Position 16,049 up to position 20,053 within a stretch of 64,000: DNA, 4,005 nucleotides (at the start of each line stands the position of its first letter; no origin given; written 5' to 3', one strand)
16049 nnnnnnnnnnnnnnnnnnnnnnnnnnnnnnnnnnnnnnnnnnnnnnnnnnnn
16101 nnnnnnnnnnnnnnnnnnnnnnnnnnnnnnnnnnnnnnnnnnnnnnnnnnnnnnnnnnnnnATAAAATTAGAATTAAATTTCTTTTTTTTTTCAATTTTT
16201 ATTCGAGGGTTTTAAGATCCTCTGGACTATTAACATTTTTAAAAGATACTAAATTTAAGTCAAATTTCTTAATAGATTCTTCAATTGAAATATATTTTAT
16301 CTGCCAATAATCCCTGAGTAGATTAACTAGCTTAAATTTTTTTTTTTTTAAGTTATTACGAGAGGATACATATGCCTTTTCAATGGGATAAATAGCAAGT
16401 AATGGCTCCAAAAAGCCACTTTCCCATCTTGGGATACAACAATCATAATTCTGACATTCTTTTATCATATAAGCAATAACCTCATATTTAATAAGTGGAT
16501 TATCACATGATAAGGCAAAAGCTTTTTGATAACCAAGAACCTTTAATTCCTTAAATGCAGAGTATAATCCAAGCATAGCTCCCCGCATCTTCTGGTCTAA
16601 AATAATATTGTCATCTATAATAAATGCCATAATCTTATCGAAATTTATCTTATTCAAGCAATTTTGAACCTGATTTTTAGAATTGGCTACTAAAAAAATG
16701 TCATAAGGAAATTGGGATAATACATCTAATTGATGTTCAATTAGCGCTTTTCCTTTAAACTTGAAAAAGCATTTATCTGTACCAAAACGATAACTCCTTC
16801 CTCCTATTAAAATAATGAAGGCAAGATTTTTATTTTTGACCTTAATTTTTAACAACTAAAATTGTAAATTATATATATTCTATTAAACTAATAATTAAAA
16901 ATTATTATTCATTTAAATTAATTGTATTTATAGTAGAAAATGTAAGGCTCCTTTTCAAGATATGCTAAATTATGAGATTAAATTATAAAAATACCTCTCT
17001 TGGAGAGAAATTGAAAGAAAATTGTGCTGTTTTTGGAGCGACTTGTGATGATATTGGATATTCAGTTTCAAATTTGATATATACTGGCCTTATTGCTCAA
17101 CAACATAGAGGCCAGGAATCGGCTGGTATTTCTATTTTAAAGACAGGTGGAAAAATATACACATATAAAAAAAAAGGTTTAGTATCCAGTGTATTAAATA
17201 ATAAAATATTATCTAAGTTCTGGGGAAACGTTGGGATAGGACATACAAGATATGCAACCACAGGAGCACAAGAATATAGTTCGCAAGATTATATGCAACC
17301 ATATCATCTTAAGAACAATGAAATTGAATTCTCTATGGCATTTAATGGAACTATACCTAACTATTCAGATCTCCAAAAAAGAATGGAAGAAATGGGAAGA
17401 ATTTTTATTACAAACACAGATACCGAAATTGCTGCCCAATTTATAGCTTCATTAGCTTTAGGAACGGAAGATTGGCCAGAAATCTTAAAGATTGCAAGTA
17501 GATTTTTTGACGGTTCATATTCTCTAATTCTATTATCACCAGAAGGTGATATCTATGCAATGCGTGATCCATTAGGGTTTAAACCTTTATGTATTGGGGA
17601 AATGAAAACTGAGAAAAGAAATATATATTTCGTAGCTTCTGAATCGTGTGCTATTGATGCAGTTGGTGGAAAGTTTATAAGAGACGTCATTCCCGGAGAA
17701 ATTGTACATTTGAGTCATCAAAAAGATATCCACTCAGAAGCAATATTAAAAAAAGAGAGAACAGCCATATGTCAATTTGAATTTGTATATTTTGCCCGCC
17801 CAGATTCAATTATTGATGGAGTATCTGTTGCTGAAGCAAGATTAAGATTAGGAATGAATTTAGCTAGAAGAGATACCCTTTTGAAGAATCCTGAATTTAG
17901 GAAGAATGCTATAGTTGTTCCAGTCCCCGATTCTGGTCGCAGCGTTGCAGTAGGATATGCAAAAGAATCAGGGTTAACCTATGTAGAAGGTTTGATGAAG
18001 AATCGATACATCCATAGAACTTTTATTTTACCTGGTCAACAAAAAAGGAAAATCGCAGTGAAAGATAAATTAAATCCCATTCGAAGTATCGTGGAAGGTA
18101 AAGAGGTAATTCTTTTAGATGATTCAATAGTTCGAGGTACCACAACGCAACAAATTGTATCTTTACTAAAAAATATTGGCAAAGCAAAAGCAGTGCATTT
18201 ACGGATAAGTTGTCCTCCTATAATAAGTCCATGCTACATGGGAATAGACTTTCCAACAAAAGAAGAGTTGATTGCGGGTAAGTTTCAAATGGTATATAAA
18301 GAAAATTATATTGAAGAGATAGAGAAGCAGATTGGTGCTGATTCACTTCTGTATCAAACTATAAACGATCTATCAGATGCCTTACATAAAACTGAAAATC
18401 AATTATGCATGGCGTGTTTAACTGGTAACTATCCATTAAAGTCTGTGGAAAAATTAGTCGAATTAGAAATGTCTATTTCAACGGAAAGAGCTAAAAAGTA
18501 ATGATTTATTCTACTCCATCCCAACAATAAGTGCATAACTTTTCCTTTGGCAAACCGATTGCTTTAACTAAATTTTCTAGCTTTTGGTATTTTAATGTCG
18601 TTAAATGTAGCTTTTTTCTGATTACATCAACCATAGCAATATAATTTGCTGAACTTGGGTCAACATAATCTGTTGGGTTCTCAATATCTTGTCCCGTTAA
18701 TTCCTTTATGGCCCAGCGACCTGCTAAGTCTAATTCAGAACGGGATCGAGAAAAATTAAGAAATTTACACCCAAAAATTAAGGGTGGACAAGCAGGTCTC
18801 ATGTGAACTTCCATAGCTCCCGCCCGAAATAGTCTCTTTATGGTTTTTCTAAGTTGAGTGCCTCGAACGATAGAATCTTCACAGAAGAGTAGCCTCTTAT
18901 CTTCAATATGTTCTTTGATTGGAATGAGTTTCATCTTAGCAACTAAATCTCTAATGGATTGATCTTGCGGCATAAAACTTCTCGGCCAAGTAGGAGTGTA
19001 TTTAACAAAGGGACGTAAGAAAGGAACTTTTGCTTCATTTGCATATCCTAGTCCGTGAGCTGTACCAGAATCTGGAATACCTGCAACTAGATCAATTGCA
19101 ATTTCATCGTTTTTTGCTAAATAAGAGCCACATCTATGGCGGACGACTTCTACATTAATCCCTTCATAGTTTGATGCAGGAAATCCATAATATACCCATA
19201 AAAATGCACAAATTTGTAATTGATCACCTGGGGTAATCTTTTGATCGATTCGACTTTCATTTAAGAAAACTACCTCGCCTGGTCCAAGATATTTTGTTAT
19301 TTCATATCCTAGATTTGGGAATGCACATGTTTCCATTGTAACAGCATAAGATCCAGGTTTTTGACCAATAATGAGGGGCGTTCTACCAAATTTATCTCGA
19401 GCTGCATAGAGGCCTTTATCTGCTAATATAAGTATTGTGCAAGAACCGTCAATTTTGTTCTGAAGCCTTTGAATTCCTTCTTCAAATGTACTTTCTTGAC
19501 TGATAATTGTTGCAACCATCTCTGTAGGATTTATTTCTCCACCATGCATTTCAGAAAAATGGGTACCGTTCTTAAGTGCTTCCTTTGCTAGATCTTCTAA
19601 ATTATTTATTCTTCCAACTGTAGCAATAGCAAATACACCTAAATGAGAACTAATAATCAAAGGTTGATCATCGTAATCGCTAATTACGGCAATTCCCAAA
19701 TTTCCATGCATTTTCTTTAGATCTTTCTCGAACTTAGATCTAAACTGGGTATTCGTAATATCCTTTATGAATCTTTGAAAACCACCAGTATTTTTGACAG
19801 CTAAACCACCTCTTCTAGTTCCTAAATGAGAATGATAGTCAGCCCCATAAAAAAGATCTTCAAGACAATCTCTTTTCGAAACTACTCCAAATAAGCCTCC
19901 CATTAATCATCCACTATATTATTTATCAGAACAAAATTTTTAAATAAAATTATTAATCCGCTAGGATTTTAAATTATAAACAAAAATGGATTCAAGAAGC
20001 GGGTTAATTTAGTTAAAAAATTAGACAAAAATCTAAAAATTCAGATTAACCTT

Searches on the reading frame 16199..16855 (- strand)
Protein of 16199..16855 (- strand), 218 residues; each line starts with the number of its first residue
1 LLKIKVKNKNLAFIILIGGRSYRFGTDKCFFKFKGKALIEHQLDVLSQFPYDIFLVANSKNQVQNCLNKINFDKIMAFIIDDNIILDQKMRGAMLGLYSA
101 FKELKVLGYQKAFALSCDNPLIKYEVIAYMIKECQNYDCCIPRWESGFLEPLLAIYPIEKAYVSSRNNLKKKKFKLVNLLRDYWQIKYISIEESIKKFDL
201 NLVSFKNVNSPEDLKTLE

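Call 73: search_protein_families(library=pfam, proteins=[window:16199-16855:-], max_evalue=0.00001)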
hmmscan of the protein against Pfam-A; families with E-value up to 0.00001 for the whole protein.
window:16199-16855:- (218 aa): 1 family
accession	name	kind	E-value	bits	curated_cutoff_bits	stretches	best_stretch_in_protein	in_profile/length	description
PF12804.13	NTP_transf_3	-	7.6e-22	78.6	27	1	14-159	2-134/160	MobA-like NTP transferase domain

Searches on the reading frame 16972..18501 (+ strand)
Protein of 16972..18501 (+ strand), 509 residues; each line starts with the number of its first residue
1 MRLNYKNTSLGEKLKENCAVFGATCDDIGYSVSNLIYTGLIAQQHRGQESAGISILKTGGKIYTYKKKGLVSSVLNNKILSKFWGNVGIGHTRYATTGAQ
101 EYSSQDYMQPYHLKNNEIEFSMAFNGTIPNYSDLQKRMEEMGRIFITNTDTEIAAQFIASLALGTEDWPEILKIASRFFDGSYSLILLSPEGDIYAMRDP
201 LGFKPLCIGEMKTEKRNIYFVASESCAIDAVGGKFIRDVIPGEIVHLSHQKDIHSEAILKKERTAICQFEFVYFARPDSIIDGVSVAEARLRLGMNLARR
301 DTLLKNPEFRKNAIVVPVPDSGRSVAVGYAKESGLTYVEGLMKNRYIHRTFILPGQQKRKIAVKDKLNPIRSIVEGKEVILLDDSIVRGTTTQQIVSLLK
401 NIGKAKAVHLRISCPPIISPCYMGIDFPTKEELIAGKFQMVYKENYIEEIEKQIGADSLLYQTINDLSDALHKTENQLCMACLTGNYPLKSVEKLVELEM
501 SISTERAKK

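Call 73: search_protein_families(library=pfam, proteins=[window:16972-18501:+], max_evalue=0.00001)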
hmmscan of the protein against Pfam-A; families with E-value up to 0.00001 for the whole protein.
window:16972-18501:+ (509 aa): 2 families
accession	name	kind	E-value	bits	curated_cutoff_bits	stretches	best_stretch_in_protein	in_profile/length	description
PF13537.11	GATase_7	-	2.4e-14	53.8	25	1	106-228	11-121/123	Glutamine amidotransferase domain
PF13522.11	GATase_6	-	2e-13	50.9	27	1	85-220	10-127/130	Glutamine amidotransferase domain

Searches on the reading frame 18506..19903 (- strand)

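Call 73: search_protein_families(library=pfam, proteins=[window:18506-19903:-], max_evalue=0.00001)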
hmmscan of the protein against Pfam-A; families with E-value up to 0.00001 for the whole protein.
window:18506-19903:- (465 aa): 1 family
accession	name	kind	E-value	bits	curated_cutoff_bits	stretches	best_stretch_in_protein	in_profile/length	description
PF13537.11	GATase_7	-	5.9e-10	39.7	25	1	71-191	6-117/123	Glutamine amidotransferase domain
